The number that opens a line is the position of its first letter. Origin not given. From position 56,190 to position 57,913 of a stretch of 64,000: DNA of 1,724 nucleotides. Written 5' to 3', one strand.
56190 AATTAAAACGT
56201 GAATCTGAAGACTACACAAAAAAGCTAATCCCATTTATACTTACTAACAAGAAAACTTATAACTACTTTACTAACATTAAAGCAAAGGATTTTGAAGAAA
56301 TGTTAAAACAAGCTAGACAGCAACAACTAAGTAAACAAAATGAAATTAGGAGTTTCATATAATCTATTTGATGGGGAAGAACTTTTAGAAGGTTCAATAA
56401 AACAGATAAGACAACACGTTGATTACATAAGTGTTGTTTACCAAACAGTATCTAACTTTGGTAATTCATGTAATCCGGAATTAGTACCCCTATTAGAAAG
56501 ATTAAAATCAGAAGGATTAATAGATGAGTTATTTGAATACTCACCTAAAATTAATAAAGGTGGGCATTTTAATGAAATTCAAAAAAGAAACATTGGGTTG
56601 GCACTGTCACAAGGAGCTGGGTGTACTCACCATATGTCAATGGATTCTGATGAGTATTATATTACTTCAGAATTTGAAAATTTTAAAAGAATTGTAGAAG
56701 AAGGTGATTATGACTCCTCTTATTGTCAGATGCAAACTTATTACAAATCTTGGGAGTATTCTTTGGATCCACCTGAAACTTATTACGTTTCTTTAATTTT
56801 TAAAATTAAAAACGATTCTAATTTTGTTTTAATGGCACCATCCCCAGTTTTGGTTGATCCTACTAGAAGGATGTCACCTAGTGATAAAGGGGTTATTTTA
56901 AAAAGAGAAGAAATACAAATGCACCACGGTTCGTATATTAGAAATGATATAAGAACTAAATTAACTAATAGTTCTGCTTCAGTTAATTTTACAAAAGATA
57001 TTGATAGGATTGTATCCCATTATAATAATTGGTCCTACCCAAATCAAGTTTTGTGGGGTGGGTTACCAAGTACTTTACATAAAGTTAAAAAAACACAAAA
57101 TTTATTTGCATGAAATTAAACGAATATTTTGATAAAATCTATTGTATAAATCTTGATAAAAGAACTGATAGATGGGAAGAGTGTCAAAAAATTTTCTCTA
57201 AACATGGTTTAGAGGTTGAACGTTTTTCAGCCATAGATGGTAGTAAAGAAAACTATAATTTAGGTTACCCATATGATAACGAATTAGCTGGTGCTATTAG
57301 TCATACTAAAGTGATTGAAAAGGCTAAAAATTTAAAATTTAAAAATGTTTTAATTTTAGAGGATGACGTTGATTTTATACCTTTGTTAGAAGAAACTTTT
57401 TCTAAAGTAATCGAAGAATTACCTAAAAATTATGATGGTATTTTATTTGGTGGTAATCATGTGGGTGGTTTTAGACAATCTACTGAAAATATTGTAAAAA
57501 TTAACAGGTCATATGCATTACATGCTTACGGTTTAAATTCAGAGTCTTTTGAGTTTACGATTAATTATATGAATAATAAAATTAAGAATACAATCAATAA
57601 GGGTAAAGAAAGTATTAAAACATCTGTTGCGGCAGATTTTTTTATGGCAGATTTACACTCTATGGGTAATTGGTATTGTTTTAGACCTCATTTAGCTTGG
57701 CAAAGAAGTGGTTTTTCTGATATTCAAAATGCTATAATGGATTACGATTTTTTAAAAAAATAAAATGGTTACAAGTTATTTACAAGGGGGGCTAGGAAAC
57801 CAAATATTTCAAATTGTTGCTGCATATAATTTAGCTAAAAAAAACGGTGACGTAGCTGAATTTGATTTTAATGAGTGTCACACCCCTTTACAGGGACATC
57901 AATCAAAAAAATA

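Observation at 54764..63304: Phage-borne fucosylated-glycan (Lewis-antigen-like) biosynthesis island: GT25 + GT11 alpha-1,2-FucT + GT10 alpha-1,3-FucT + GT2s + methyltransferases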

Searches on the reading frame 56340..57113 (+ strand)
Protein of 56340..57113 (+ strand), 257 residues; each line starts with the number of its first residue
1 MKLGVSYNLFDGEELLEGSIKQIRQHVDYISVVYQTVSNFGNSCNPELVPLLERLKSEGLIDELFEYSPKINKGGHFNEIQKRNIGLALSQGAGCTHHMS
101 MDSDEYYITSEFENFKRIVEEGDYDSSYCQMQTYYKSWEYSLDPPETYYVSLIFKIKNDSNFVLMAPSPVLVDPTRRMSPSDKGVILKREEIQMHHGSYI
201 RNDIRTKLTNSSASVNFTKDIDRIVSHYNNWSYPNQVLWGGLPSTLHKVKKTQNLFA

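Call 3: search_protein_families(library=pfam, proteins=[window:56340-57113:+], max_evalue=0.1)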
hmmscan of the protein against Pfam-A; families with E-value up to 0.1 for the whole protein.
window:56340-57113:+ (257 aa): 0 families

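Call 41: search_protein_families(library=ncbifam, proteins=[window:56340-57113:+], max_evalue=0.1)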
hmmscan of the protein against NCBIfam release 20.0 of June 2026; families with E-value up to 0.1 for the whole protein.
window:56340-57113:+ (257 aa): 0 families

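Call 42: find_homologous_proteins(query=window:56340-57113:+, max_evalue=0.001)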
Query window:56340-57113:+ (257 aa): 801 proteins with E <= 0.001 among 1190 candidates; the best 120 are listed.
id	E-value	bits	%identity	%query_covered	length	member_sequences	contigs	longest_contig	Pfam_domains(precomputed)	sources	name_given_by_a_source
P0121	2.8e-154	530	88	100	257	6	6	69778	-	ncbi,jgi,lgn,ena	jgi:hypothetical protein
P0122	3.8e-151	520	87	100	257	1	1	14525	-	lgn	-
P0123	1.1e-150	518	86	100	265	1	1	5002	-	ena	-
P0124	1.2e-150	518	86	100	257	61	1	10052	-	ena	-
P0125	2.0e-149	514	86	100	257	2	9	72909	-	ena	-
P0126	2.7e-149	514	87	98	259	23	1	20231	-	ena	-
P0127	1.1e-148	512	85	99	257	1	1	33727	-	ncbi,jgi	jgi:hypothetical protein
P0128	1.2e-148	511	86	100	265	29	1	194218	-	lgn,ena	-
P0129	4.2e-148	510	86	100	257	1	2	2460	-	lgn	-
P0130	8.1e-148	509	83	100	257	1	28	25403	-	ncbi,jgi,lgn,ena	jgi:hypothetical protein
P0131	3.2e-147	507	86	100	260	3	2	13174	-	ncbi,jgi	jgi:hypothetical protein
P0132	4.1e-147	507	83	100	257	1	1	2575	-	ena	-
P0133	7.7e-147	506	84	100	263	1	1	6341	-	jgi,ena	-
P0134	1.8e-146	504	84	100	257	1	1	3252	-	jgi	-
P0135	2.7e-146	504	82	100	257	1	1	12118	-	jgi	jgi:hypothetical protein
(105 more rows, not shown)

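Call 49: search_solved_structures(query=A2, max_evalue=1)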
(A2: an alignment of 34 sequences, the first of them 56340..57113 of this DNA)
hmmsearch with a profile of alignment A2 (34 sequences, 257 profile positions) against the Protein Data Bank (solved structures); distinct sequences matched with E-value up to 1: 0.

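Call 56: predict_structure(alignment_id=A2)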
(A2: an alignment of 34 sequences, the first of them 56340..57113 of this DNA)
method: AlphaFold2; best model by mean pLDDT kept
length: 257 residues; sequences in the alignment: 34
mean_pLDDT: 94.2   pTM: 0.90
mean pLDDT of the five models: 94.2, 93.5, 93.1, 91.5, 88.6
residues with pLDDT >= 90: 217; 70-90: 39; 50-70: 1; < 50: 0
segments of 3 or more residues with pLDDT < 50: none
pLDDT, mean of each block of 10 residues (from residue 1): 95 90 98 92 90 98 96 88 98 98 96 97 97 96 93 96 94 93 95 95 91 88 97 96 94 89
secondary structure, 60 per line:
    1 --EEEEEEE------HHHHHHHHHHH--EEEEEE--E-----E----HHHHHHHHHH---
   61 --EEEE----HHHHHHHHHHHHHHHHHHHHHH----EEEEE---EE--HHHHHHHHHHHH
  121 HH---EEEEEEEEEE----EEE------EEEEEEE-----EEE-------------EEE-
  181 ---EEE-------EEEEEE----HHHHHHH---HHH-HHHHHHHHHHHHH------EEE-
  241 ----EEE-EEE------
elements in order: E3-9 H16-26 E29-34 H48-57 E63-66 H71-92 E97-101 H109-122 E126-135 E140-142 E149-155 E161-163 E177-179 E184-186 E194-199 H204-210 H218-230 E237-239 E245-247 E249-251

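Call 60: fold_search(model_id=the predicted structure, library=pdb)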
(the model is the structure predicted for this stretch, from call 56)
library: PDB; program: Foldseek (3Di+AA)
matches with E <= 10: 1456; with E <= 0.001: 196
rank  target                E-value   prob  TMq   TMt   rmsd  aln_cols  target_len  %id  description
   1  5tz8_A                3.0e-07  1.00  0.48  0.23  12.4       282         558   12  Crystal structure of S. aureus TarS (released 2017-01-04)
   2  7msp_B                3.8e-07  1.00  0.46  0.37   5.8       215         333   12  SunS glycosin S-glycosyltransferase (released 2022-04-13)
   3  5tzi                  4.8e-07  1.00  0.48  0.37  12.3       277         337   12  Crystal structure of S. aureus TarS 1-349 (released 2017-01-04)
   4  7msp_A                6.1e-07  1.00  0.49  0.39   4.9       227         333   11  SunS glycosin S-glycosyltransferase (released 2022-04-13)
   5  7msn_B                8.3e-07  1.00  0.47  0.31   5.2       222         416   12  SunS glycosin S-glycosyltransferase (released 2022-04-13)
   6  5hea_A                8.8e-07  1.00  0.44  0.42  13.0       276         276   11  CgT structure in hexamer (released 2016-08-31)
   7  7msk_A                1.2e-06  1.00  0.50  0.32   8.7       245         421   12  ThuS glycosin S-glycosyltransferase (released 2022-04-13)
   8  5tzk                  1.5e-06  1.00  0.45  0.35  12.8       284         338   12  Crystal structure of S. aureus TarS 1-349 in complex with UDP (released 2017-01-04)
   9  7msn_A                2.3e-06  1.00  0.48  0.32   5.2       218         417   11  SunS glycosin S-glycosyltransferase (released 2022-04-13)
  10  6h2n_C                2.5e-06  1.00  0.49  0.41  12.6       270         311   13  TarP-UDP-GlcNAc-Mg (released 2018-09-26)
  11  7msk_B                2.6e-06  1.00  0.49  0.32   5.3       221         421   12  ThuS glycosin S-glycosyltransferase (released 2022-04-13)
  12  6h21_B                2.6e-06  1.00  0.49  0.41  12.7       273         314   13  TarP-UDP-GlcNAc-Mn (released 2018-09-26)
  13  6h4m_D                2.8e-06  1.00  0.49  0.41  12.4       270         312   14  TarP-UDP-GlcNAc-3RboP (released 2018-09-26)
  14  6h2n_B                2.9e-06  1.00  0.50  0.42  12.6       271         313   14  TarP-UDP-GlcNAc-Mg (released 2018-09-26)
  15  6h4f_C                3.5e-06  1.00  0.49  0.41  12.1       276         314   14  TarP-3RboP (released 2018-09-26)
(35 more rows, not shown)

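Call 94: search_dna_similar(query=window:56340-57113:+, collection=phages, mode=protein, max_rows=12, max_evalue=0.001)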
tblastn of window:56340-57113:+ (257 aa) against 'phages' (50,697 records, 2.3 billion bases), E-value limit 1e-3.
Records with a match: 15; places in all: 15; records where one place covers at least 80% of the query: 15.
Best place of each record, by identity: <60% 15.
By first word of the organism name: Prevotella 15.
By host as written in the record: Prevotella sp. 15.
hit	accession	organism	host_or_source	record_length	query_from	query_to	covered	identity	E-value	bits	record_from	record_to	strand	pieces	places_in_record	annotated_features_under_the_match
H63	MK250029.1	Prevotella phage Lak-C1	Prevotella sp.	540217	2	231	89%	30.8%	1e-24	108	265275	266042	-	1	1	record has no annotation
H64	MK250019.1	Prevotella phage Lak-A2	Prevotella sp.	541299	2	231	89%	30.4%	3e-24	107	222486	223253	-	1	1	record has no annotation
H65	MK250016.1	Prevotella phage Lak-A1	Prevotella sp.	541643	2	231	89%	30.4%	3e-24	106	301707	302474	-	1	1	record has no annotation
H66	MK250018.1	Prevotella phage Lak-A1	Prevotella sp.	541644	2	231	89%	30.4%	3e-24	106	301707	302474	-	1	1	record has no annotation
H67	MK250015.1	Prevotella phage Lak-A1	Prevotella sp.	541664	2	231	89%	30.4%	3e-24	106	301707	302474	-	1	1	record has no annotation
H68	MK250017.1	Prevotella phage Lak-A1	Prevotella sp.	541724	2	231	89%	30.4%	3e-24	106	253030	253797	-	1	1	record has no annotation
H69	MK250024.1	Prevotella phage Lak-B5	Prevotella sp.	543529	2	229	89%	30.6%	9e-25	108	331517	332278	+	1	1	record has no annotation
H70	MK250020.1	Prevotella phage Lak-B1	Prevotella sp.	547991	2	229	89%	30.6%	9e-25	108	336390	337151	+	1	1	record has no annotation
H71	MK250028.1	Prevotella phage Lak-B9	Prevotella sp.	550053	2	229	89%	30.6%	9e-25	108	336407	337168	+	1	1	record has no annotation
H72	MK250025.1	Prevotella phage Lak-B6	Prevotella sp.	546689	2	229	89%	30.6%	1e-24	108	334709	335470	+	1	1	record has no annotation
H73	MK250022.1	Prevotella phage Lak-B3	Prevotella sp.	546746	2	229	89%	30.6%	1e-24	108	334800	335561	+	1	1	record has no annotation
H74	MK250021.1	Prevotella phage Lak-B2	Prevotella sp.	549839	2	229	89%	30.6%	1e-24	108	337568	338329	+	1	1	record has no annotation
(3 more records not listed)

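Call 96: get_annotated_region(hit=H63, flank=15000)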
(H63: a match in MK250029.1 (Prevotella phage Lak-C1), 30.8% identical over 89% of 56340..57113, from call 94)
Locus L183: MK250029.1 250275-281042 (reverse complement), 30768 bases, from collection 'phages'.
description: MAG: Prevotella phage Lak-C1, complete genome.
organism: Prevotella phage Lak-C1 (NCBI taxid 2491292)
taxonomy: Viruses; Duplodnaviria; Heunggongvirae; Uroviricota; Caudoviricetes
host: Prevotella sp.; source: human feces; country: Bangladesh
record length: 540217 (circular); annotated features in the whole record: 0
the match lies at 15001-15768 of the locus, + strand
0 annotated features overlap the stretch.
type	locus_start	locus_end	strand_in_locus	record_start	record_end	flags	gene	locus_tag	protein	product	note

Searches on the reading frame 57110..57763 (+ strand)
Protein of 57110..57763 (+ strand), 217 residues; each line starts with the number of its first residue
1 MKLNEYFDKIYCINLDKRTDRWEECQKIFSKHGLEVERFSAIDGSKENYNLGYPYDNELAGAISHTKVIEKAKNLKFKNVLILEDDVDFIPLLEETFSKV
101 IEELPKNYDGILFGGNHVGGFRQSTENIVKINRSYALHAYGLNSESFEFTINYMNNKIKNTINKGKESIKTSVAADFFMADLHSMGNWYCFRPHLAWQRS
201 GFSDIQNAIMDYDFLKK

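Call 3: search_protein_families(library=pfam, proteins=[window:57110-57763:+], max_evalue=0.1)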
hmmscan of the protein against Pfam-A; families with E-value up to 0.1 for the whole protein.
window:57110-57763:+ (217 aa): 2 families
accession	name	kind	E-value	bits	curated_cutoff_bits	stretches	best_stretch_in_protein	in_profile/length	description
PF01755.23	Glyco_transf_25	-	8.3e-14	52.4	24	1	8-131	2-139/199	Glycosyltransferase family 25 (LPS biosynthesis protein)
PF21204.3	Ebp1_C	-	0.05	13.4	26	1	112-195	170-251/255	Ell binding protein Ebp1, C-terminal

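Call 39: search_protein_families(library=pfam, alignment_id=A1, max_evalue=0.001)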
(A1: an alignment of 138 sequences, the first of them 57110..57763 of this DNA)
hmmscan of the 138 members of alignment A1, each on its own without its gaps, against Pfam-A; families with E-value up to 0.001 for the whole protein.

A. member 1, window:57110-57763:+ (217 aa): 1 family
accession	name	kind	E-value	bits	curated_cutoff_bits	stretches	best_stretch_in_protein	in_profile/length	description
PF01755.23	Glyco_transf_25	-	8.3e-14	52.4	24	1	8-131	2-139/199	Glycosyltransferase family 25 (LPS biosynthesis protein)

B. families by the number of members that match (of 138 scanned): 76 families (the first 25 are shown)
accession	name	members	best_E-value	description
PF01370.27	Epimerase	17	7.1e-50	NAD dependent epimerase/dehydratase family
PF04321.23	RmlD_sub_bind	17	4.8e-19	RmlD substrate binding domain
PF16363.11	GDP_Man_Dehyd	14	4.5e-49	GDP-mannose 4,6 dehydratase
PF00535.33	Glycos_transf_2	10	8.4e-31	Glycosyl transferase family 2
PF01531.22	Glyco_transf_11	9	8.2e-32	Glycosyl transferase family 11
PF01041.23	DegT_DnrJ_EryC1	8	2.3e-95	DegT/DnrJ/EryC1/StrS aminotransferase family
PF01073.25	3Beta_HSD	8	1.1e-20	3-beta hydroxysteroid dehydrogenase/isomerase family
PF01755.23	Glyco_transf_25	8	1.2e-14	Glycosyltransferase family 25 (LPS biosynthesis protein)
PF00852.26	Glyco_transf_10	8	7.8e-09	Glycosyltransferase family 10 (fucosyltransferase) C-term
PF07993.18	NAD_binding_4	7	9e-13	Male sterility protein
PF02719.21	Polysacc_synt_2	6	4.8e-19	Polysaccharide biosynthesis protein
PF05050.19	Methyltransf_21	5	2.4e-21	Methyltransferase FkbM domain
PF13641.12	Glyco_tranf_2_3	5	6.1e-11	Glycosyltransferase like family 2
PF13489.12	Methyltransf_23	4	4.4e-12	Methyltransferase domain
PF10111.15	Glyco_tranf_2_2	4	6e-11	Glycosyltransferase like family 2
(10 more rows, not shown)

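Call 41: search_protein_families(library=ncbifam, proteins=[window:57110-57763:+], max_evalue=0.1)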
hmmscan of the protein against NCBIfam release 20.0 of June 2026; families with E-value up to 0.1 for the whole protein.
window:57110-57763:+ (217 aa): 0 families

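Call 74: search_protein_families(library=ncbifam, alignment_id=A1, max_evalue=1e-10)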
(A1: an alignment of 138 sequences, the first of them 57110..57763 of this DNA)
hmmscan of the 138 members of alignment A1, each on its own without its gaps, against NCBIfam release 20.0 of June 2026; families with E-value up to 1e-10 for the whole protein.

A. member 1, window:57110-57763:+ (217 aa): 0 families

B. families by the number of members that match (of 138 scanned): 158 families (the first 25 are shown)
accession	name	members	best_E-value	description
TIGR01181.1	dTDP_gluc_dehyt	12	3.8e-71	dTDP-glucose 4,6-dehydratase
TIGR01179.1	galE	10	6.7e-48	UDP-glucose 4-epimerase GalE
NF011936.0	PRK15407.1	8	2.5e-140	lipopolysaccharide biosynthesis protein RfbH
TIGR03588.1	PseC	8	7.7e-81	UDP-4-amino-4,6-dideoxy-N-acetyl-beta-L-altrosamine transaminase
TIGR04181.1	NHT_00031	8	2e-65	LegC family aminotransferase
NF008658.2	PRK11658.1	8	1.1e-64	UDP-4-amino-4-deoxy-L-arabinose aminotransferase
NF047922.1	GDPFucSynFcl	8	9.4e-62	GDP-L-fucose synthase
NF008687.0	PRK11706.1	8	3.1e-58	dTDP-4-amino-4,6-dideoxygalactose transaminase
TIGR04427.1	PLP_DesI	8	2.4e-44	dTDP-4-dehydro-6-deoxyglucose aminotransferase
TIGR02379.1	ECA_wecE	8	1.7e-43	dTDP-4-amino-4,6-dideoxy-D-glucose transaminase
TIGR02197.1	heptose_epim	7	1.2e-37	ADP-glyceromanno-heptose 6-epimerase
TIGR04180.1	EDH_00030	7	1.8e-31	NAD-dependent 4,6-dehydratase LegB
TIGR01214.1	rmlD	6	1.8e-17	dTDP-4-dehydrorhamnose reductase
NF008872.0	PRK11908.1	6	1.2e-13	bifunctional UDP-4-keto-pentose/UDP-xylose synthase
TIGR01444.1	fkbM_fam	5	2.4e-26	FkbM family methyltransferase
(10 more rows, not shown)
